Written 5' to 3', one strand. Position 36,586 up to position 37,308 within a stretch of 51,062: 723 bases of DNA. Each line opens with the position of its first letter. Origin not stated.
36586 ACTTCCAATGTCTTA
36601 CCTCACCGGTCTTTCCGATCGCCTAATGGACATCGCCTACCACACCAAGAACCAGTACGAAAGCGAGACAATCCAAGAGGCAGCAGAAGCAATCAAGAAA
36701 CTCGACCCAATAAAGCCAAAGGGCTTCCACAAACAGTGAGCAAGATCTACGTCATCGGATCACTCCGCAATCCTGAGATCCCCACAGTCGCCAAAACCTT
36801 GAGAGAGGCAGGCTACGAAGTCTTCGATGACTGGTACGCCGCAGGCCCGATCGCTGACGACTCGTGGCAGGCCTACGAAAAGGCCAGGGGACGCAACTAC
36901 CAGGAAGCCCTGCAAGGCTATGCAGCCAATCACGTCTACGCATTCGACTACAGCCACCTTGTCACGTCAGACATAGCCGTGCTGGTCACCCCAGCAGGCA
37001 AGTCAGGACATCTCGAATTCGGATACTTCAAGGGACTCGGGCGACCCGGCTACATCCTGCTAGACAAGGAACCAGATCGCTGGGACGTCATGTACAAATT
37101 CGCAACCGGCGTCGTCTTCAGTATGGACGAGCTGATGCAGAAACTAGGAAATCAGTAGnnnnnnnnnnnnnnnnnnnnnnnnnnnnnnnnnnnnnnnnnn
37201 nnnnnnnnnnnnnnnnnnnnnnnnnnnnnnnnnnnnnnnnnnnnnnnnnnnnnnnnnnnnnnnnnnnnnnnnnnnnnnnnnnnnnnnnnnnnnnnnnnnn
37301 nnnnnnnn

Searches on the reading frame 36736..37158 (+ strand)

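Call 10: search_protein_families(library=phrogs, proteins=[window:36736-37158:+], max_evalue=0.001)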
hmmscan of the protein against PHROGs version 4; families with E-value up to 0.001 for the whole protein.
window:36736-37158:+ (140 aa): 1 family
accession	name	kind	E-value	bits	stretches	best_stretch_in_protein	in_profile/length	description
phrog_12607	-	DNA, RNA and nucleotide metabolism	4.9e-20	73.1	1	1-139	1-142/145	nucleoside deoxyribosyltransferase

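Call 77: search_protein_families(library=pfam, proteins=[window:36736-37158:+], max_evalue=0.01)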
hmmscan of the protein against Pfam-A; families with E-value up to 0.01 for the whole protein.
window:36736-37158:+ (140 aa): 0 families
